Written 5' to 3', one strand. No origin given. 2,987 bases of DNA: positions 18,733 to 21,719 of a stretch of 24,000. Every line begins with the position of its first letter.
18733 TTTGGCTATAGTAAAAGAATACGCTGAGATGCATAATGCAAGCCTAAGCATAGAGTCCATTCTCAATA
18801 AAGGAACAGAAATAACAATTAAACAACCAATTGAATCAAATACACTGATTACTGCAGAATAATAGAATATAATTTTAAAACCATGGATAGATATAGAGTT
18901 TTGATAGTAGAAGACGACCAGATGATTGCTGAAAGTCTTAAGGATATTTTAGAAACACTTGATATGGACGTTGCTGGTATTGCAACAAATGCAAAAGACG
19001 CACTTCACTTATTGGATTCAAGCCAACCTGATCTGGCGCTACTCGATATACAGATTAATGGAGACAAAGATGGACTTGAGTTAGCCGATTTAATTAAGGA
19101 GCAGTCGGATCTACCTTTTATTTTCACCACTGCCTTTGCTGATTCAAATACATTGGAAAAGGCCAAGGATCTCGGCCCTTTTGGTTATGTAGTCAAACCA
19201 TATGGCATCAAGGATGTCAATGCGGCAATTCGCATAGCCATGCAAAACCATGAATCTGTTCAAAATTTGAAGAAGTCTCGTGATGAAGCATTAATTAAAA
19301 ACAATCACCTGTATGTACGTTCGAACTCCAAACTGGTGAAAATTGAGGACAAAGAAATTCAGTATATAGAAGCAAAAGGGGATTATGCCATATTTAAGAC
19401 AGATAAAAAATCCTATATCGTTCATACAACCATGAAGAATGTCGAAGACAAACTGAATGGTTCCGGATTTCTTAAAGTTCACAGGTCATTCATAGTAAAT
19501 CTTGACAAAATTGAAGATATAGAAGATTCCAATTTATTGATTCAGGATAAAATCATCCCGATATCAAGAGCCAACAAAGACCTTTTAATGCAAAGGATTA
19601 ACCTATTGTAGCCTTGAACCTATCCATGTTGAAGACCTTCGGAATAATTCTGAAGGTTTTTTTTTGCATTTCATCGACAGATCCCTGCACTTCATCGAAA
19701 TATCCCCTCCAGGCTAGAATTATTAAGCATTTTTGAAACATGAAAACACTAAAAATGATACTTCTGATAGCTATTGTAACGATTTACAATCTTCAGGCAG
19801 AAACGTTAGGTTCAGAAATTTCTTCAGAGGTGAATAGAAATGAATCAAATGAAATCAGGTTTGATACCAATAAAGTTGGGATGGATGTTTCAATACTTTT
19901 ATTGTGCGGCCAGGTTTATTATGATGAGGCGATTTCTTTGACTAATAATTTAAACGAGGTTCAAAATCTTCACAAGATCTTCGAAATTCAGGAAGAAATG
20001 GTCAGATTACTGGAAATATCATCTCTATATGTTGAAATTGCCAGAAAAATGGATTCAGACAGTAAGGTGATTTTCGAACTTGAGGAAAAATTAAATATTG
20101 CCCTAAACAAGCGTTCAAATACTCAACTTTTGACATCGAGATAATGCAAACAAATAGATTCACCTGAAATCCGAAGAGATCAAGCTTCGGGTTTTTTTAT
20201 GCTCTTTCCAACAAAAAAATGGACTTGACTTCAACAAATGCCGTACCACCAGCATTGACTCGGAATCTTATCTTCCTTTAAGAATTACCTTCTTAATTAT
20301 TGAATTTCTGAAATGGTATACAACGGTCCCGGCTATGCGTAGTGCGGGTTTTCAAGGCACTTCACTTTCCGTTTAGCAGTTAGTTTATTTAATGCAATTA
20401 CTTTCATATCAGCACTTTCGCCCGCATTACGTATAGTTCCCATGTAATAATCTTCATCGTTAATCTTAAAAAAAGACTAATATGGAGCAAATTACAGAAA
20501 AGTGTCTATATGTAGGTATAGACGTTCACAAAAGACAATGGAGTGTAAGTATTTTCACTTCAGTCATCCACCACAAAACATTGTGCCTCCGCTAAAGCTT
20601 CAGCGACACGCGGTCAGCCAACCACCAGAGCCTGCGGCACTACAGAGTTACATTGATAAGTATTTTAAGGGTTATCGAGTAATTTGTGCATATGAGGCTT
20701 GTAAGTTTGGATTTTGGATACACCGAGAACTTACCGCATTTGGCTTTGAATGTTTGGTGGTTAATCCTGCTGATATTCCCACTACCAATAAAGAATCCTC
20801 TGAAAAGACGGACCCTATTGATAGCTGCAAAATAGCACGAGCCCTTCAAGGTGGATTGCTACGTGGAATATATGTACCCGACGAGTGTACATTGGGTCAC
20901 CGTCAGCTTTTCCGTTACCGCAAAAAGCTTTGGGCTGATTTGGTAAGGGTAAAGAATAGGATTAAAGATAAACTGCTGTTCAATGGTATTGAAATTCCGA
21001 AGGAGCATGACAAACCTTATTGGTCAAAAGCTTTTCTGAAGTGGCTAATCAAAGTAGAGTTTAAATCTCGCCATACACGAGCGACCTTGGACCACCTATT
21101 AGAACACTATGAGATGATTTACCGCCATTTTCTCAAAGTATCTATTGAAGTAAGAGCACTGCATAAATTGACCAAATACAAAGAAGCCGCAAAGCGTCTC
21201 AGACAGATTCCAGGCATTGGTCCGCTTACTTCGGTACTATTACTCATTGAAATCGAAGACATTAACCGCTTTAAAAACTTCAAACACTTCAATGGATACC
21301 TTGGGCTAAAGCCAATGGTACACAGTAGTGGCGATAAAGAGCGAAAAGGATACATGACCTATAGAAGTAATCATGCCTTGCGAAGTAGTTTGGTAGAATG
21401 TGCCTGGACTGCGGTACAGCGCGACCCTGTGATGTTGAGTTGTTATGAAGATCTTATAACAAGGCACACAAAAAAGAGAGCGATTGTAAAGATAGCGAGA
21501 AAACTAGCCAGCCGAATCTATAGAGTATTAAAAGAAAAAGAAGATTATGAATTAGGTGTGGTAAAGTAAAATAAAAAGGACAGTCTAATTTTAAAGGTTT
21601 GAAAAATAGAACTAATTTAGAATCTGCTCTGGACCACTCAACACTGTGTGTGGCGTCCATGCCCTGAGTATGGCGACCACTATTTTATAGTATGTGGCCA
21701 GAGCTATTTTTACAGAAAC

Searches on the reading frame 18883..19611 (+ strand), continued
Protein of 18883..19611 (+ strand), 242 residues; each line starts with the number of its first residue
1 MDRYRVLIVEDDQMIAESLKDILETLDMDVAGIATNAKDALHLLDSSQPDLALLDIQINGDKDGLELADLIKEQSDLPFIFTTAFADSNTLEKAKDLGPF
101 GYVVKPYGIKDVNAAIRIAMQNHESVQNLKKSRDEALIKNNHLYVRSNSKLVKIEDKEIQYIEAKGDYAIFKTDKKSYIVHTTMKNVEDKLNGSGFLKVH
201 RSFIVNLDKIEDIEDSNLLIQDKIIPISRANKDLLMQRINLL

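Call 40: search_solved_structures(query=window:18883-19611:+, max_evalue=0.001, show_alignments=0)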
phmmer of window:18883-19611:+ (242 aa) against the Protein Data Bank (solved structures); distinct sequences matched with E-value up to 0.001: 207 (the best 60 are shown).
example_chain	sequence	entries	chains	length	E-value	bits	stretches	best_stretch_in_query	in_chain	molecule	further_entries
3cg0_A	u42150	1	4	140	6.4e-20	74.9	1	5-122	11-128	Response regulator receiver modulated diguanylate cyclase with PAS/PAC sensor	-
1s8n_A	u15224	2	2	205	7.2e-17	64.9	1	5-129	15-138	putative antiterminator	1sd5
6wsh_A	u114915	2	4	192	2.2e-15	60.1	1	5-164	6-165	Response regulator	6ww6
9xzo_A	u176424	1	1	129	1.5e-14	57.4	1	5-123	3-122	De novo protein M1X0B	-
4q7e_A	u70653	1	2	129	7.6e-12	48.5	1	4-112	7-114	Response regulator of a two component regulatory system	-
9cb6_A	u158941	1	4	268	7.7e-12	48.5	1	5-120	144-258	Response regulator receiver protein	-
4le0_A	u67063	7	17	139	9.2e-12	48.3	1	6-121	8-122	Transcriptional regulatory protein DesR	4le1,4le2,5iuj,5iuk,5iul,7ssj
1zh2_A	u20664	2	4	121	1.2e-11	47.8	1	5-124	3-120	KDP operon transcriptional regulatory protein kdpE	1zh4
3nhz_A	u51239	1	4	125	1.7e-11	47.4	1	3-123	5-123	Two component system transcriptional regulator mtrA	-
8svz_A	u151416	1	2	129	1.7e-11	47.4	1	5-117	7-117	Two-component response regulator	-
6oec_A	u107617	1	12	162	1.8e-11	47.3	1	5-130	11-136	Response regulator/sensory box protein/GGDEF domain protein,Spindle pole body component SP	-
7ssi_C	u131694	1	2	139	1.8e-11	47.3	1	6-121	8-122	Transcriptional regulatory protein DesR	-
4ldz_A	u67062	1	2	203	1.9e-11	47.2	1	6-122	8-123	Transcriptional regulatory protein DesR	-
4kfc_A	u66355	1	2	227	2.4e-11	46.9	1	5-126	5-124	KDP operon transcriptional regulatory protein KdpE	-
4kny_A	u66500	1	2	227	2.4e-11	46.9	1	5-126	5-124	KDP operon transcriptional regulatory protein KdpE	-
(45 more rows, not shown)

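Call 48: search_protein_families(library=ncbifam, proteins=[window:18883-19611:+], max_evalue=0.01)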
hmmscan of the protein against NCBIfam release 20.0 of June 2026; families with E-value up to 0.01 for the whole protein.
window:18883-19611:+ (242 aa): 95 families (the best 25 are shown)
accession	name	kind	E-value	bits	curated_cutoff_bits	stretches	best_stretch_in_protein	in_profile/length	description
NF006623.1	PRK09191.1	subfamily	1.4e-23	84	240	1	5-124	139-256/258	PhyR family response regulator anti-anti-sigma factor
NF008677.0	PRK11697.1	equivalog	1e-21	77.4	246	1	5-239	3-235/238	two-component system response regulator BtsR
NF053854.1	RespRegPhoBBctds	equivalog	3.2e-19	69.2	270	1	6-162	1-157/225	two-component system response regulator PhoB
NF010684.1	PRK14084.1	equivalog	2.2e-18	66.9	375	1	5-215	2-222/254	response regulator transcription factor LytR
NF040534.1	resp_reg_YycF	equivalog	8.2e-18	64.5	340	1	5-166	2-161/231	response regulator YycF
NF040689.1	MtrAB_MtrA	equivalog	8.7e-18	64.5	300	1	6-160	1-146/219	MtrAB system response regulator MtrA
NF045944.1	ResRegRpaBCyano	equivalog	1.6e-17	63.6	330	1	7-163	1-156/229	response regulator transcription factor RpaB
NF041733.1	resp_reg_CseB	equivalog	1.6e-15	57.1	350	1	5-158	2-157/228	two-component system response regulator CseB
NF008469.0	PRK11361.1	equivalog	1.9e-15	56.5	714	1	3-129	4-129/461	acetoacetate metabolism transcriptional regulator AtoC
NF009971.0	PRK13435.1-2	subfamily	4.6e-15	55.7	151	1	5-119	2-112/141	response regulator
TIGR02875.1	spore_0_A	equivalog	5.9e-15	55.2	200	1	4-133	3-133/262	sporulation transcription factor Spo0A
NF008296.0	PRK11083.1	equivalog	6.1e-15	55.2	273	1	2-134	2-132/228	two-component system response regulator CreB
NF033117.2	vanR_ACDEGLN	exception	1.1e-14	54.6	350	1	6-180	1-173/226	VanR-ABDEGLN family response regulator transcription factor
TIGR01818.1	ntrC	equivalog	2e-14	53.2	558.6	1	6-134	1-128/463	nitrogen regulation protein NR(I)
NF007928.2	PRK10643.1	equivalog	3.8e-14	52.9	330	1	5-160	2-156/216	two-component system response regulator PmrA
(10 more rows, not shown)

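Call 52: find_encoding_contigs(protein=P0016, flank=10000, max_places=1)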
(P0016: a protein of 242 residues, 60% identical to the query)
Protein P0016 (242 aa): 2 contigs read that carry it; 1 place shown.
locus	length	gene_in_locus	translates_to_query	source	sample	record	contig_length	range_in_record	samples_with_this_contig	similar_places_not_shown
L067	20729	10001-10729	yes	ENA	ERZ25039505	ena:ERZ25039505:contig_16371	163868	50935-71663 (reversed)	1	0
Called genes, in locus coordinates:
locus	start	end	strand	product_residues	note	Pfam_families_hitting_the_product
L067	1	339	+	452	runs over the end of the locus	-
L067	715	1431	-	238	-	-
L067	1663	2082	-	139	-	PF00034:Cytochrom_C, PF13442:Cytochrome_CBB3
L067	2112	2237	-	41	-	-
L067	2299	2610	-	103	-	-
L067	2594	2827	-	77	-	-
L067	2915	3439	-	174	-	-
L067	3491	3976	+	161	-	PF04306:DUF456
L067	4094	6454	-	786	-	PF12704:MacB_PCD, PF02687:FtsX (weak), PF12704:MacB_PCD (weak)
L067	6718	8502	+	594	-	PF00989:PAS, PF08448:PAS_4, PF13426:PAS_9 (weak), PF08447:PAS_3, PF00989:PAS, PF08448:PAS_4, PF13426:PAS_9, PF08447:PAS_3, +3 more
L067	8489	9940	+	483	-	PF01590:GAF, PF13185:GAF_2, PF00989:PAS, PF13188:PAS_8, PF13426:PAS_9, PF00512:HisKA, PF02518:HATPase_c, PF14501:HATPase_c_5 (weak)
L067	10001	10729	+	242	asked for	PF00072:Response_reg, PF04397:LytTR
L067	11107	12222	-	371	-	PF13506:Glyco_transf_21 (faint), PF13641:Glyco_tranf_2_3, PF00535:Glycos_transf_2, PF13632:Glyco_trans_2_3 (weak)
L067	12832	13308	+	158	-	PF11750:DUF3307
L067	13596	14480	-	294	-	PF00535:Glycos_transf_2, PF13641:Glyco_tranf_2_3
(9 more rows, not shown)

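Call 53: find_encoding_contigs(protein=P0033, flank=10000, max_places=1)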
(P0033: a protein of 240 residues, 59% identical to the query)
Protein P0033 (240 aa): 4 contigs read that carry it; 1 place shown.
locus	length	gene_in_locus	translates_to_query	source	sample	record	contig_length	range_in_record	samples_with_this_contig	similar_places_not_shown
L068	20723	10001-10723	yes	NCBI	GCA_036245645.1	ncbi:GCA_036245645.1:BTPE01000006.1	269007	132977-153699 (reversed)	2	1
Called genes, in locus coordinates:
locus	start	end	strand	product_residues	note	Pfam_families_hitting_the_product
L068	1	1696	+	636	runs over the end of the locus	PF13292:DXP_synthase_N, PF00456:Transketolase_N (faint), PF00676:E1_dh (weak), PF02779:Transket_pyr, PF02780:Transketolase_C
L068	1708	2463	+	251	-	PF00561:Abhydrolase_1, PF12146:Hydrolase_4, PF12697:Abhydrolase_6, PF12695:Abhydrolase_5 (faint)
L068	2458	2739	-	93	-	PF10387:DUF2442 (weak)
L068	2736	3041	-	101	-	PF13711:DUF4160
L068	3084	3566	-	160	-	PF01590:GAF, PF13185:GAF_2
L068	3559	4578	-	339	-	PF00383:dCMP_cyt_deam_1, PF14437:MafB19-deam, PF01872:RibD_C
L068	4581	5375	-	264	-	PF14321:DUF4382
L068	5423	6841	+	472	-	PF01966:HD (weak), PF13286:HD_assoc (weak)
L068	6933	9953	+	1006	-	PF00989:PAS, PF00989:PAS, PF08448:PAS_4, PF13426:PAS_9, PF01590:GAF, PF13185:GAF_2, PF01590:GAF, PF13185:GAF_2, +11 more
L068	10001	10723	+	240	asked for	PF00072:Response_reg, PF04397:LytTR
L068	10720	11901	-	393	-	PF00535:Glycos_transf_2, PF13641:Glyco_tranf_2_3, PF13632:Glyco_trans_2_3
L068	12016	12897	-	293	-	PF00535:Glycos_transf_2, PF13641:Glyco_tranf_2_3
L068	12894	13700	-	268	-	PF02353:CMAS (weak), PF05175:MTS (weak), PF13489:Methyltransf_23, PF02527:GidB (weak), PF13649:Methyltransf_25, PF13847:Methyltransf_31, PF08241:Methyltransf_11, PF08242:Methyltransf_12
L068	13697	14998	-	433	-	PF01943:Polysacc_synt, PF13440:Polysacc_synt_3, PF03023:MurJ (faint), PF01554:MatE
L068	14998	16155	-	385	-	PF13439:Glyco_transf_4, PF13579:Glyco_trans_4_4, PF20706:GT4-conflict, PF00534:Glycos_transf_1, PF13692:Glyco_trans_1_4, PF13524:Glyco_trans_1_2 (weak)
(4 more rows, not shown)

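Call 76: find_encoding_contigs(protein=P0028, flank=10000, max_places=1)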
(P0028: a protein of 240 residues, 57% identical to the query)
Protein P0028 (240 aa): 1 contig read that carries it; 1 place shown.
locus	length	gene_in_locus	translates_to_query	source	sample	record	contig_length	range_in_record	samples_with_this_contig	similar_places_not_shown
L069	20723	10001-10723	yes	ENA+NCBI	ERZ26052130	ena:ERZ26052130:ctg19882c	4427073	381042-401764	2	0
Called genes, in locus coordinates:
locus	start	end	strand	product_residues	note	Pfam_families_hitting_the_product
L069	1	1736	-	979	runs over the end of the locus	PF10162:G8, PF13229:Beta_helix (weak), PF24606:CEMIP_beta-hel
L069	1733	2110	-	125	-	-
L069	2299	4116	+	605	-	PF13432:TPR_16 (faint), PF00515:TPR_1 (faint), PF13176:TPR_7 (faint), PF13181:TPR_8 (faint), PF13374:TPR_10 (faint), PF13424:TPR_12 (weak), PF13424:TPR_12, PF00196:GerE (weak), +3 more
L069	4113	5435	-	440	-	-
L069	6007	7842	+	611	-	PF13522:GATase_6, PF13537:GATase_7, PF01380:SIS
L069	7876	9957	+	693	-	PF00989:PAS, PF08448:PAS_4, PF13426:PAS_9, PF13185:GAF_2, PF01590:GAF, PF00989:PAS, PF13426:PAS_9, PF00512:HisKA, +8 more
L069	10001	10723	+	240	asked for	PF00072:Response_reg, PF20274:cREC_REC (faint), PF04397:LytTR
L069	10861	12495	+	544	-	-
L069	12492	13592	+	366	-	-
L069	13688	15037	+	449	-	PF03721:UDPG_MGDP_dh_N, PF00984:UDPG_MGDP_dh, PF03720:UDPG_MGDP_dh_C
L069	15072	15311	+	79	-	-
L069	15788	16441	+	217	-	PF18551:TackOD1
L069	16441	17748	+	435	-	PF13506:Glyco_transf_21, PF13641:Glyco_tranf_2_3, PF00535:Glycos_transf_2, PF10111:Glyco_tranf_2_2 (weak), PF03142:Chitin_synth_2 (faint), PF13632:Glyco_trans_2_3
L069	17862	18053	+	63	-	-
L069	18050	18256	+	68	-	-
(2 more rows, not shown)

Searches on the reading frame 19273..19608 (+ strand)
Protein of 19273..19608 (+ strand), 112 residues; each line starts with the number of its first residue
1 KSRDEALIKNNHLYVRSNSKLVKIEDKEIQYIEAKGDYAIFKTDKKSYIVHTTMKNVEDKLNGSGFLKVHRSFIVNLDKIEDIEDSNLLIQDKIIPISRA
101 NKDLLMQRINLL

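Call 41: search_solved_structures(query=window:19273-19608:+, max_evalue=1, show_alignments=3)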
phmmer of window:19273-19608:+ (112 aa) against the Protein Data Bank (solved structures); distinct sequences matched with E-value up to 1: 6.
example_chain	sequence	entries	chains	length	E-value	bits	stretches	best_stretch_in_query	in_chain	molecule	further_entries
4cbv_A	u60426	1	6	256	0.011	19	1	22-101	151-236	COME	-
3d6w_A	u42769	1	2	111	0.012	18.9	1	23-84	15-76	Methyl-accepting/DNA response regulator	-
3bs1_A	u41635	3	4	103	0.44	13.8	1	17-90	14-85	Accessory gene regulator protein A | Accessory gene regulator A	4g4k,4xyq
4xqj_A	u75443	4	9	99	0.45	13.8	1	17-90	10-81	Accessory gene regulator A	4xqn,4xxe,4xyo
4xqq_A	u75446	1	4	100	0.45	13.8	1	17-90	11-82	Accessory gene regulator A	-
5y2z_B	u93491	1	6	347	0.62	13.4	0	8-70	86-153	Leucine-rich glioma-inactivated protein 1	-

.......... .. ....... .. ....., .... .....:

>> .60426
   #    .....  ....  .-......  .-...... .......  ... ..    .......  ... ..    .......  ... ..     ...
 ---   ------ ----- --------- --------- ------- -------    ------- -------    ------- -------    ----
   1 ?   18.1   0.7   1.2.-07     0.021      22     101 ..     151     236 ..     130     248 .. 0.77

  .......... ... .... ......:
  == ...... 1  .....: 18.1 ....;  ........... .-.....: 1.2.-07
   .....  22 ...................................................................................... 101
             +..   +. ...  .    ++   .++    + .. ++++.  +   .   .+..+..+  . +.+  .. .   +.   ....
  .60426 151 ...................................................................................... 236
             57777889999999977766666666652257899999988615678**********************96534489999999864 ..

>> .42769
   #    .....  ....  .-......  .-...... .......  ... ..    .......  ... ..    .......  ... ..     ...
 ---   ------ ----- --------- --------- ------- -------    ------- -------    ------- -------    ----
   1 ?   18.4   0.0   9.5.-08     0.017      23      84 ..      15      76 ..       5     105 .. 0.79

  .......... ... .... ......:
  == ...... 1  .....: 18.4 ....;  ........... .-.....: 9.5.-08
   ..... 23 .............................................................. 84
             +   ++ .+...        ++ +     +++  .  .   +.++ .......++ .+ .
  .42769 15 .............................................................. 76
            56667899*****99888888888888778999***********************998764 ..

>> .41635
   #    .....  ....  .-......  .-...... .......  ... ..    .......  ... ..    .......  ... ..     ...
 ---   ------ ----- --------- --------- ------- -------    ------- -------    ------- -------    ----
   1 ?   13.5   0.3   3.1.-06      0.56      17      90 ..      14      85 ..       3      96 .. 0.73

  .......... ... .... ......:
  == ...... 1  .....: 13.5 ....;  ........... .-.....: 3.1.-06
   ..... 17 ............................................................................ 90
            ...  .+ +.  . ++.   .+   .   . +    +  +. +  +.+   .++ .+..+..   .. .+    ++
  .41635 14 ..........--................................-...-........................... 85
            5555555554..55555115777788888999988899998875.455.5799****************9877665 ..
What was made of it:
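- Closest known: AgrA operators at agr P2/P3 of Staphylococcus aureus, and ComE, PlnC/D and BlpR sites. Different: The LytTR domain is only remotely similar: ComE E=0.011 and AgrA E=0.44 (call 41).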

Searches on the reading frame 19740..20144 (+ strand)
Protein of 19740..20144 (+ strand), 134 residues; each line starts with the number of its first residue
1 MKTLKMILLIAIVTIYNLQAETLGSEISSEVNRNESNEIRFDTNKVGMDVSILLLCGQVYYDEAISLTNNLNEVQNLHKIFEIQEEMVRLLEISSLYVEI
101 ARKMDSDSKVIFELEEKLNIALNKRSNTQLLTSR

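Call 4: search_protein_families(library=pfam, proteins=[window:19740-20144:+])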
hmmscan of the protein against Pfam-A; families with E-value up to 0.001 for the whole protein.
window:19740-20144:+ (134 aa): 0 families

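Call 48: search_protein_families(library=ncbifam, proteins=[window:19740-20144:+], max_evalue=0.01)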
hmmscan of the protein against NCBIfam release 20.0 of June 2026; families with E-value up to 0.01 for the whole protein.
window:19740-20144:+ (134 aa): 0 families

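Call 62: find_homologous_proteins(query=window:19740-20144:+, max_evalue=0.001)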
Query window:19740-20144:+ (134 aa): 2 proteins with E <= 0.001 among 124 candidates.
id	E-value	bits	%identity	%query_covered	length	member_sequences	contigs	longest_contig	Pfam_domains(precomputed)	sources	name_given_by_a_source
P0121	4.6e-74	264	100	100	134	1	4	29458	-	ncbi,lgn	-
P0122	6.5e-71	254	100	96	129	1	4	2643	-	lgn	-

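Call 69: predict_structure(protein=window:19740-20144:+)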
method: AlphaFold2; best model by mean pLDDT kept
length: 134 residues; sequences in the alignment: 1
mean_pLDDT: 74.4   pTM: 0.69
mean pLDDT of the five models: 74.4, 70.3, 59.6, 52.8, 49.0
residues with pLDDT >= 90: 3; 70-90: 94; 50-70: 25; < 50: 12
segments of 3 or more residues with pLDDT < 50: 37-41, 131-134
pLDDT, mean of each block of 10 residues (from residue 1): 80 78 66 48 58 77 86 82 86 83 81 89 69 36
secondary structure, 60 per line:
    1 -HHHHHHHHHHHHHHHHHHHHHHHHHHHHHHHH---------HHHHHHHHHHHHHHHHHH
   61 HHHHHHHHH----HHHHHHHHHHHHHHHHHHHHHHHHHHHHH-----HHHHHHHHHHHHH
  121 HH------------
elements in order: H2-33 H43-69 H74-102 H108-122

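Call 70: search_protein_representatives(protein=window:19740-20144:+)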
Query: 134 residues. Proteins with E-value up to 0.001 (for the whole library): 3; up to 1e-10: 2; up to 1e-30: 1. The best 3 are listed.
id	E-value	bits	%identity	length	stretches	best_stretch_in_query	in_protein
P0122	2.1e-71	253.5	100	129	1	6-134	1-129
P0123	5.2e-16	75.1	39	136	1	1-133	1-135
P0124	3.3e-05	40.3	31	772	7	18-58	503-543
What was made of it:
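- Tried and rejected: only one real homologue among 1.8 billion representatives (calls 62, 70)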

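Call 73: fold_search(model_id=the predicted structure, library=pdb)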
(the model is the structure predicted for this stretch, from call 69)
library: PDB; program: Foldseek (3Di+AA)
matches with E <= 10: 260; with E <= 0.001: 0
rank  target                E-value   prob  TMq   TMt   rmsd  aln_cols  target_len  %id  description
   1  2bl2_A                3.6e-01  0.47  0.33  0.30   7.9       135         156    7  The membrane rotor of the V-type ATPase from Enterococcus hirae (released 2005-04-05)
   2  6e6a_A                4.0e-01  0.93  0.54  0.46   5.1       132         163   14  Triclinic crystal form of IncA G144A point mutant (released 2019-07-10)
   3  7uw9_o                4.7e-01  0.63  0.41  0.38   5.9       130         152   12  Citrus V-ATPase State 1, H in contact with subunit a (released 2022-07-06)
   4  7uw9_i                5.2e-01  0.66  0.39  0.36   6.2       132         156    8  Citrus V-ATPase State 1, H in contact with subunit a (released 2022-07-06)
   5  4e40                  5.2e-01  0.18  0.26  0.16  30.4       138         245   12  The haptoglobin-hemoglobin receptor of Trypanosoma congolense (released 2013-01-16)
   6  8dzz_A                5.5e-01  0.44  0.36  0.03  29.1       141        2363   11  Cryo-EM structure of chi dynein bound to Lis1 (released 2023-08-30)
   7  7unj_B                7.1e-01  0.30  0.28  0.19  17.5       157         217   13  De novo designed chlorophyll dimer protein with Zn pheophorbide a methyl ester matching geometry of purple bacterial s (released 2023-04-19)
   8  6c6l_D                7.9e-01  0.72  0.47  0.41   6.0       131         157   10  Yeast Vacuolar ATPase Vo in lipid nanodisc (released 2018-03-21)
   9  1i4d_A                7.9e-01  0.16  0.24  0.18  29.0       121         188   11  CRYSTAL STRUCTURE ANALYSIS OF RAC1-GDP COMPLEXED WITH ARFAPTIN (P21) (released 2001-05-16)
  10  7uw9_g                8.3e-01  0.84  0.50  0.45   5.1       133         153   10  Citrus V-ATPase State 1, H in contact with subunit a (released 2022-07-06)
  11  7r0c_A                9.2e-01  0.66  0.45  0.24   6.8       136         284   11  Structure of the AVP-V2R-arrestin2-ScFv30 complex (released 2022-09-14)
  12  4hks_B                9.7e-01  0.69  0.47  0.41   4.5       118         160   12  Calcium release-activated calcium (CRAC) channel ORAI, K163W mutant (released 2012-11-28)
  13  6o7t_o                9.7e-01  0.57  0.43  0.39   6.3       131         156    8  Saccharomyces cerevisiae V-ATPase Vph1-VO (released 2019-04-03)
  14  6pe4_H                9.7e-01  0.57  0.44  0.39   6.0       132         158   12  Yeast Vo motor in complex with 1 VopQ molecule (released 2020-05-20)
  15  5jdo_A                9.7e-01  0.51  0.44  0.25  29.2       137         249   14  T. congolense haptoglobin-haemoglobin receptor in complex with haemoglobin (released 2016-04-27)
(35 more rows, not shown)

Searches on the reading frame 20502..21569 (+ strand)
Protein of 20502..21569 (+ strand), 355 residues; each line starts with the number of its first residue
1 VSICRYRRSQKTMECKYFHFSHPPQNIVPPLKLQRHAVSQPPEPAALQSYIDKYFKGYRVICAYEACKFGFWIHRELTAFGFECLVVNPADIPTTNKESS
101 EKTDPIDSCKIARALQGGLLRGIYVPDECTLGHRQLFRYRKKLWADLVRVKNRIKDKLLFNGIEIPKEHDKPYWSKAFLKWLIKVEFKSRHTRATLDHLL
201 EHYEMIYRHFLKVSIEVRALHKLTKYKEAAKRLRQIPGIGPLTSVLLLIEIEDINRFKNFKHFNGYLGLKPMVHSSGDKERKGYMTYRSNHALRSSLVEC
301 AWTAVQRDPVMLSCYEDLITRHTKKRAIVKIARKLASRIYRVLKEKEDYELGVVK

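Call 4: search_protein_families(library=pfam, proteins=[window:20502-21569:+])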
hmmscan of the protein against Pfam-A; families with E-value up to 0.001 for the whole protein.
window:20502-21569:+ (355 aa): 2 families
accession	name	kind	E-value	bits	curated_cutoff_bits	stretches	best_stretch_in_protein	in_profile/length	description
PF02371.22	Transposase_20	-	1.8e-25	89.6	21.3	1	231-315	2-86/87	Transposase IS116/IS110/IS902 family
PF01548.23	DEDD_Tnp_IS110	-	3.5e-12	46.8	29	1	77-158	66-150/155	Transposase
